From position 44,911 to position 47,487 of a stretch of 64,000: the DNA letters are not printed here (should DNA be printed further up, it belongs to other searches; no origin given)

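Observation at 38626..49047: Envelope glycopolymer cluster: Glf-like flavoenzyme, two GT-C paralogs with HPDER motif, GT4, HAD phosphatase, YYY/DUF2298 protein and LCP ligase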

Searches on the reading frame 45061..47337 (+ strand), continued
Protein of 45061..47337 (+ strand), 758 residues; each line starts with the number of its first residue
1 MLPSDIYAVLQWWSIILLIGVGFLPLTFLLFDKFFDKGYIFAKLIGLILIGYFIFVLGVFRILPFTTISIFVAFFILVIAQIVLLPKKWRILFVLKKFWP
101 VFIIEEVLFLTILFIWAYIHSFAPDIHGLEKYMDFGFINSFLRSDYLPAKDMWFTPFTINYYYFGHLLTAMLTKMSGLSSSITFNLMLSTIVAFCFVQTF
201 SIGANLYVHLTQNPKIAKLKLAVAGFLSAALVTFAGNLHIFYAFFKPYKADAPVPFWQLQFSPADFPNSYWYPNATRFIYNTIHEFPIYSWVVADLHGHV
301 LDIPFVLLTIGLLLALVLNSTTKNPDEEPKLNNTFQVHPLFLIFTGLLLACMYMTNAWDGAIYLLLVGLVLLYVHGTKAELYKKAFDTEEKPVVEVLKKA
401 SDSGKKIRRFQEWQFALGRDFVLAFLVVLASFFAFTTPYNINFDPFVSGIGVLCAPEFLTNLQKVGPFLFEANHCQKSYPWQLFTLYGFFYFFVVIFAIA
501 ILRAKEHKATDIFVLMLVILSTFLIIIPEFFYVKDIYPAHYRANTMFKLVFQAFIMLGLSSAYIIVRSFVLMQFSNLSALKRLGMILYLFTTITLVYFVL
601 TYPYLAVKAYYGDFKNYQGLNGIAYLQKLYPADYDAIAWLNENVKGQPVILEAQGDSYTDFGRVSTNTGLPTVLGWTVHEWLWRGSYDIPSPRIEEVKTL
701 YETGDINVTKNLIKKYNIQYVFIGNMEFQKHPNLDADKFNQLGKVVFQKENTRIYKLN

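Call 66: find_homologous_proteins(query=P0390, max_evalue=1e-10)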
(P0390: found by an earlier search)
Query P0390 (716 aa): 2518 proteins with E <= 1e-10 among 8000 candidates; the best 120 are listed.
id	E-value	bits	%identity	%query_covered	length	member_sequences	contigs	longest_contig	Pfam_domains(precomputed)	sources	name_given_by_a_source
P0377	0.0e+0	1580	95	100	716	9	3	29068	PF10060.16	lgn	-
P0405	1.8e-256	871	54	99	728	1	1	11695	PF10060.16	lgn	-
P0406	1.4e-244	832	53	98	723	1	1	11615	PF10060.16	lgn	-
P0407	4.2e-239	814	52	99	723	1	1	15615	PF10060.16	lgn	-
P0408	2.3e-234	798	50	98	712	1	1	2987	PF10060.16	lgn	-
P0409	1.4e-229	782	52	96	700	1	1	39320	PF10060.16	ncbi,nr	ncbi:MAG: hypothetical protein HQM09_18660 [Candidatus Riflebacteria bacterium]|nr:hypothetical prot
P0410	6.7e-224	764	50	97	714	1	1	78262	PF10060.16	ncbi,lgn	ncbi:MAG: DUF2298 domain-containing protein [Candidatus Ozemobacteraceae bacterium]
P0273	4.0e-158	546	41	95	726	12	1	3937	PF10060.16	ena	-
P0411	8.8e-153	529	42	96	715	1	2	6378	PF10060.16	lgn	-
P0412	7.3e-151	522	40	95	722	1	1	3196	PF10060.16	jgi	jgi:uncharacterized membrane protein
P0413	5.8e-150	519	39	97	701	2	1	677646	PF10060.16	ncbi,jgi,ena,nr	ncbi:MAG TPA: DUF2298 domain-containing protein [Clostridia bacterium]|nr:DUF2298 domain-containing 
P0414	2.0e-149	517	41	97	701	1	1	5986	PF10060.16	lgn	-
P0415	2.4e-148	514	39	98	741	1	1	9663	PF10060.16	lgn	-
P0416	2.6e-148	514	38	97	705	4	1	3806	PF10060.16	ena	-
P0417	1.2e-147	512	39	98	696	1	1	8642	PF10060.16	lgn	-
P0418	6.3e-147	509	39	96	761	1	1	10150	PF10060.16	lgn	-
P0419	1.3e-146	508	40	98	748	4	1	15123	PF10060.16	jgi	jgi:YYY domain-containing protein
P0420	1.6e-146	508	40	95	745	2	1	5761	PF10060.16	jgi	jgi:uncharacterized membrane protein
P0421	1.6e-146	508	40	96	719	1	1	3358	PF10060.16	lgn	-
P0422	1.8e-146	508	39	96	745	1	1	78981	PF10060.16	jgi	-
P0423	1.8e-146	508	41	97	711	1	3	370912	PF10060.16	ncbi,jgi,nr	ncbi:hypothetical protein C4578_00560 [Candidatus Microgenomates bacterium]|jgi:YYY domain-containin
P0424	2.1e-146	507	39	94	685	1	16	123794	PF10060.16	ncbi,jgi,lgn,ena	jgi:uncharacterized membrane protein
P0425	4.9e-146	506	39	98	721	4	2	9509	PF10060.16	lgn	-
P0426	6.0e-146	506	38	97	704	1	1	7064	PF10060.16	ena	-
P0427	1.0e-145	505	40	93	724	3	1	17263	PF10060.16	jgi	-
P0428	1.5e-145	505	40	96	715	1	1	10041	PF10060.16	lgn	-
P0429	2.2e-145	504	39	97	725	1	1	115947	PF10060.16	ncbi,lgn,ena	-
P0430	3.8e-145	503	40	93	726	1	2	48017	PF10060.16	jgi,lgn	-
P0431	3.8e-145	503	40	98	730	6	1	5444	PF10060.16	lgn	-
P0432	4.6e-145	503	38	98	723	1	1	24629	PF10060.16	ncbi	-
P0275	6.7e-145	502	40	97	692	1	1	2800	PF10060.16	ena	-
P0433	1.1e-144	502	41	97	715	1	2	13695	PF10060.16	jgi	-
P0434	1.3e-144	501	39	97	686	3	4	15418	PF10060.16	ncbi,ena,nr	ncbi:MAG TPA: DUF2298 domain-containing protein [Patescibacteria group bacterium]|nr:DUF2298 domain-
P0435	1.5e-144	501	43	91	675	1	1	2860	PF10060.16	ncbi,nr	ncbi:MAG TPA: DUF2298 domain-containing protein, partial [Negativicutes bacterium]|nr:DUF2298 domain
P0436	1.8e-144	501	40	93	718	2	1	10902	PF10060.16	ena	-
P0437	2.6e-144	501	41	97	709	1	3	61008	PF10060.16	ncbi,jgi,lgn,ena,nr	ncbi:MAG TPA: DUF2298 domain-containing protein [Clostridia bacterium]|nr:DUF2298 domain-containing 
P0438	2.8e-144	500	39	97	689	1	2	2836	PF10060.16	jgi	-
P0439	8.5e-144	499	39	98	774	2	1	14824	PF10060.16,PF01476.27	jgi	jgi:uncharacterized membrane protein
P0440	9.9e-144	499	41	93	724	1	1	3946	PF10060.16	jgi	-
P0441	1.3e-143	498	40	97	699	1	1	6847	PF10060.16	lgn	-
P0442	1.4e-143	498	40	97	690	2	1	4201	PF10060.16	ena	-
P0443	1.7e-143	498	39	97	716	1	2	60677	PF10060.16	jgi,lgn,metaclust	metaclust:\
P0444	2.3e-143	497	39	94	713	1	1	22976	PF10060.16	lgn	-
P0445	6.6e-143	496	40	97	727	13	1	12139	PF10060.16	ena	-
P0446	1.1e-142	495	39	97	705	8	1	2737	PF10060.16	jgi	jgi:YYY domain-containing protein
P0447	1.2e-142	495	39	98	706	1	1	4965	PF10060.16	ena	-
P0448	1.4e-142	495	38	97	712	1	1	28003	PF10060.16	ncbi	ncbi:MAG: DUF2298 domain-containing protein [Clostridia bacterium]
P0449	2.4e-142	494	40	97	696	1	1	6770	PF10060.16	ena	-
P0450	4.7e-142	493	41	97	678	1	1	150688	PF10060.16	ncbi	-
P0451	5.3e-142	493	39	97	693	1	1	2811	PF10060.16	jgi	-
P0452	6.7e-142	493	41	96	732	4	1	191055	PF10060.16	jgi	-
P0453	9.0e-142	492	38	98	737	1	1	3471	PF10060.16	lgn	-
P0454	2.3e-141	491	40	94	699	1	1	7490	PF10060.16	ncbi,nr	ncbi:MAG TPA: DUF2298 domain-containing protein, partial [Clostridia bacterium]|nr:DUF2298 domain-co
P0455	6.4e-141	489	39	96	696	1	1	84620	PF10060.16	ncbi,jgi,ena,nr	ncbi:MAG TPA: DUF2298 domain-containing protein [Clostridia bacterium]|nr:DUF2298 domain-containing 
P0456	6.5e-141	489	38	97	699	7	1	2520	PF10060.16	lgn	-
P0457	7.8e-141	489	39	97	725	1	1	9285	PF10060.16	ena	-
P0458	1.1e-140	489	39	94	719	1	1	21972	PF10060.16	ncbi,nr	ncbi:MAG: hypothetical protein JW832_13615 [Deltaproteobacteria bacterium]|nr:hypothetical protein [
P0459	1.4e-140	488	40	97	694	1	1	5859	PF10060.16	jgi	jgi:uncharacterized membrane protein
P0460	2.8e-140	487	39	97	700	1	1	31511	PF10060.16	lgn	-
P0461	5.5e-140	486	38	96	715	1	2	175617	PF10060.16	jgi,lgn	-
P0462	7.0e-140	486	40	97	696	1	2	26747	PF10060.16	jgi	jgi:uncharacterized membrane protein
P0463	1.2e-139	485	38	96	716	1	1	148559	PF10060.16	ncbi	-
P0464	1.5e-139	485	40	96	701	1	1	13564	PF10060.16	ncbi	-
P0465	2.4e-139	484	38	98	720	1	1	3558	PF10060.16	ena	-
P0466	2.5e-139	484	39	97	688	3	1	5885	PF10060.16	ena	-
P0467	2.7e-139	484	39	97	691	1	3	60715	PF10060.16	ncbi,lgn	-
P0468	2.7e-139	484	39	97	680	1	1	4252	PF10060.16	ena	-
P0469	5.1e-139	483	39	97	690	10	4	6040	PF10060.16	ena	-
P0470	6.0e-139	483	39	98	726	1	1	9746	PF10060.16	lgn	-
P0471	6.5e-139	483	41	93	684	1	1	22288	PF10060.16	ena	-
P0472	8.1e-139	482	38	97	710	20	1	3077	PF10060.16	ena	-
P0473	8.3e-139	482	36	97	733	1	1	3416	PF10060.16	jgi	jgi:YYY domain-containing protein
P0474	1.0e-138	482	39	97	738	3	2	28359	PF10060.16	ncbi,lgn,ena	-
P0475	1.2e-138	482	38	98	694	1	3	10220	PF10060.16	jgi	-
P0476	2.1e-138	481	40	97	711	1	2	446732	PF10060.16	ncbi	-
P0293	4.8e-138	480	37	96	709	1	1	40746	PF10060.16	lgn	-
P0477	7.8e-138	479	38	98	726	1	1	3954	PF10060.16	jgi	jgi:YYY domain-containing protein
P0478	1.4e-137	478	40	97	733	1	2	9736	PF10060.16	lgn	-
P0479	1.6e-137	478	38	97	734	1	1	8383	PF10060.16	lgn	-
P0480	2.4e-137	477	37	97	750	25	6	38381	PF10060.16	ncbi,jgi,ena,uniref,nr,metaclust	ncbi:hypothetical protein COS55_02685 [Candidatus Shapirobacteria bacterium CG03_land_8_20_14_0_80_4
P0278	2.7e-137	477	39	93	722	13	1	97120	PF10060.16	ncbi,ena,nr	ncbi:MAG: hypothetical protein GXY33_22050 [Phycisphaerae bacterium]|nr:hypothetical protein [Phycis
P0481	3.3e-137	477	39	97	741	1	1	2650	PF10060.16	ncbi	-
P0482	5.1e-137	476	39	97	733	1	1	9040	PF10060.16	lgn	-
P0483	1.1e-136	475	38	95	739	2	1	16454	PF10060.16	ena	-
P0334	1.3e-136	475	41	93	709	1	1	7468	PF10060.16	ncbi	-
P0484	1.4e-136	475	38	98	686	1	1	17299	PF10060.16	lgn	-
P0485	3.3e-136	474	37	98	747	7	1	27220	PF10060.16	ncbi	-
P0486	3.4e-136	474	37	97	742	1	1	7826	PF10060.16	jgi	-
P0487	4.5e-136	473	39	96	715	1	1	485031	PF10060.16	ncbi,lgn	-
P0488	6.4e-136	473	38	97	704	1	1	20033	PF10060.16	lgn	-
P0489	7.7e-136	473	39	97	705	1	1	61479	PF10060.16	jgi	jgi:uncharacterized membrane protein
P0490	8.0e-136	472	39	96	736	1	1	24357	PF10060.16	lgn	-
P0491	8.6e-136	472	38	97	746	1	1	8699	PF10060.16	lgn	-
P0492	1.3e-135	472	37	97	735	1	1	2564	PF10060.16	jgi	jgi:YYY domain-containing protein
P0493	2.0e-135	471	38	97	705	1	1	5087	PF10060.16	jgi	jgi:uncharacterized membrane protein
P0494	2.3e-135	471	36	97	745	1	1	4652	PF10060.16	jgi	jgi:Chlor_Arch_YYY domain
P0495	3.5e-135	470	39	97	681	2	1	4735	PF10060.16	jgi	-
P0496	5.1e-135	470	36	97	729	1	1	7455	PF10060.16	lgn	-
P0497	5.7e-135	470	39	97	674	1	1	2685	PF10060.16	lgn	-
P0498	6.0e-135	470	38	97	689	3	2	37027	PF10060.16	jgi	jgi:uncharacterized membrane protein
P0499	1.5e-134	468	38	97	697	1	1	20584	PF10060.16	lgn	-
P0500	1.8e-134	468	38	97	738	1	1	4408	PF10060.16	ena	-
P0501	1.8e-134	468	37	95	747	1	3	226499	PF10060.16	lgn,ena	-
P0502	2.2e-134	468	39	97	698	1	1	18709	PF10060.16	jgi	-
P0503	2.4e-134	468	39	96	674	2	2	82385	PF10060.16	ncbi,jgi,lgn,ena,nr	ncbi:MAG TPA: DUF2298 domain-containing protein [Nevskiaceae bacterium]|nr:DUF2298 domain-containing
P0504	2.8e-134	467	38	97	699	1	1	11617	PF10060.16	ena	-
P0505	2.9e-134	467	39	97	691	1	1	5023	PF10060.16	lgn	-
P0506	4.3e-134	467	39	97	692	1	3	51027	PF10060.16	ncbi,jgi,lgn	-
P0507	4.6e-134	467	37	98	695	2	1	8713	PF10060.16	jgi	jgi:uncharacterized membrane protein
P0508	6.9e-134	466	39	97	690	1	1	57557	PF10060.16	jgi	jgi:uncharacterized membrane protein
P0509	9.4e-134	466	39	97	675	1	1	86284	PF10060.16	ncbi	-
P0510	1.0e-133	466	38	96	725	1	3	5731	PF10060.16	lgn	-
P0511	1.7e-133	465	37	95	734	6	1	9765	PF10060.16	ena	-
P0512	2.3e-133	464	39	96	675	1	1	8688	PF10060.16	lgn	-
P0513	3.9e-133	464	40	97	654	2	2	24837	PF10060.16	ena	-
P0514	7.7e-133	463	40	97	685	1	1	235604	PF10060.16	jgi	-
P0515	8.0e-133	463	35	97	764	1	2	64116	PF10060.16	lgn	-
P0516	9.3e-133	462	36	95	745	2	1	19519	PF10060.16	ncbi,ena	-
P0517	9.5e-133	462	39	97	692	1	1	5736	PF10060.16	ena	-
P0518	9.6e-133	462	38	96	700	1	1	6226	PF10060.16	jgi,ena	-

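Call 67: find_encoding_contigs(protein=P0413, flank=10000, max_places=1)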
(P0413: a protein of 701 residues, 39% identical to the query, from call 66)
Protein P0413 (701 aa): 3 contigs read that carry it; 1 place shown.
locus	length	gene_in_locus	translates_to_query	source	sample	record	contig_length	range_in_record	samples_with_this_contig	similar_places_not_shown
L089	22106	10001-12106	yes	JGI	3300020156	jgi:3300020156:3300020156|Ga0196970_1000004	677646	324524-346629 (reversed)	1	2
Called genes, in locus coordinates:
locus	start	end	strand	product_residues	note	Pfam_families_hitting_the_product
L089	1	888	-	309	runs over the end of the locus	PF07136:DUF1385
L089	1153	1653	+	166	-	PF00072:Response_reg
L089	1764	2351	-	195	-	PF00265:TK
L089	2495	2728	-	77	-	PF01197:Ribosomal_L31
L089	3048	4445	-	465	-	PF07498:Rho_N, PF07497:Rho_RNA_bind, PF08206:OB_RNB (faint), PF00006:ATP-synt_ab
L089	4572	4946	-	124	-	-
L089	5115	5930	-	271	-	PF05853:BKACE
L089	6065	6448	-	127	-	PF03061:4HBT (weak)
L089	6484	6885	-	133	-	PF00072:Response_reg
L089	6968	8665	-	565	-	PF02878:PGM_PMM_I, PF02879:PGM_PMM_II, PF02880:PGM_PMM_III, PF00408:PGM_PMM_IV (weak)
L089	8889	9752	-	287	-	PF00483:NTP_transferase, PF12804:NTP_transf_3 (weak)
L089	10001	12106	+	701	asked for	PF10060:DUF2298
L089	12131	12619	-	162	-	PF01797:Y1_Tnp (faint)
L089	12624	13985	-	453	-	PF00070:Pyr_redox (faint), PF01266:DAO (weak), PF01593:Amino_oxidase, PF13450:NAD_binding_8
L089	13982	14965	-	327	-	PF03706:LPG_synthase_TM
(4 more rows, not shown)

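Call 68: find_encoding_contigs(protein=P0278, flank=10000, max_places=1)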
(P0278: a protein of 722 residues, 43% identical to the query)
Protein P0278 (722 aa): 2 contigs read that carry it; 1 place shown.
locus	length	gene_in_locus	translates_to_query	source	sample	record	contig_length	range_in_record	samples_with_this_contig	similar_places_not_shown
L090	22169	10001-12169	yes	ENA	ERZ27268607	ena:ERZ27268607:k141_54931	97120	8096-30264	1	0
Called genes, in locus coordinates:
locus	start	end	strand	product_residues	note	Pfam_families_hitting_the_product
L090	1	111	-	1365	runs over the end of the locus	PF04471:Mrr_cat, PF05729:NACHT, PF24883:NPHP3_N (faint), PF13646:HEAT_2, PF13646:HEAT_2, PF13646:HEAT_2, PF01602:Adaptin_N (weak), PF13646:HEAT_2, +18 more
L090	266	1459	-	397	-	PF12158:DUF3592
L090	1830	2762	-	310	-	PF06977:SdiA-regulated, PF13449:Phytase-like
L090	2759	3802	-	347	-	PF01208:URO-D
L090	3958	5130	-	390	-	PF01321:Creatinase_N, PF00557:Peptidase_M24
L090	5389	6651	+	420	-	PF13562:NTP_transf_4, PF00132:Hexapep (faint)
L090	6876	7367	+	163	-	PF01161:PBP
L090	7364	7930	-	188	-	PF04343:DUF488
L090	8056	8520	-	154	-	PF00300:His_Phos_1 (weak)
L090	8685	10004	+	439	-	PF01593:Amino_oxidase, PF13450:NAD_binding_8 (weak)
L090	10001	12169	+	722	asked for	PF10060:DUF2298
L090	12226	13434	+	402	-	PF04055:Radical_SAM, PF13186:SPASM, PF02810:SEC-C (weak)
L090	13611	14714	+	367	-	PF07607:DUF1570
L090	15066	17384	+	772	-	PF05239:PRC, PF26390:MamS_MamX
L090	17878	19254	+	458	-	PF05239:PRC, PF26390:MamS_MamX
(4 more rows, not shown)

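Call 69: find_encoding_contigs(protein=P0458, flank=10000, max_places=1)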
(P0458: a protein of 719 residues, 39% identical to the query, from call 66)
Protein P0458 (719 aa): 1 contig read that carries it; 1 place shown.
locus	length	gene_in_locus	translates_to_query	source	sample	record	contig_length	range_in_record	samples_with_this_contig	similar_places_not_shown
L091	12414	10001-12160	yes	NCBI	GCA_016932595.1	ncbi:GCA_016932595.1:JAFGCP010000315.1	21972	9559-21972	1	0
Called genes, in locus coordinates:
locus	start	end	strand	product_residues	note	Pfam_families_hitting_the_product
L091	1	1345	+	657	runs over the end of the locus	PF13306:LRR_5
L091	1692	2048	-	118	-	PF05534:HicB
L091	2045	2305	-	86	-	PF07927:HicA_toxin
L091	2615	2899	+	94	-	-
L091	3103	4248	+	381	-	PF13450:NAD_binding_8, PF03275:GLF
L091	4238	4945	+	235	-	PF00535:Glycos_transf_2, PF13641:Glyco_tranf_2_3 (weak)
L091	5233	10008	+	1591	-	PF10060:DUF2298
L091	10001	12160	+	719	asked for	PF10060:DUF2298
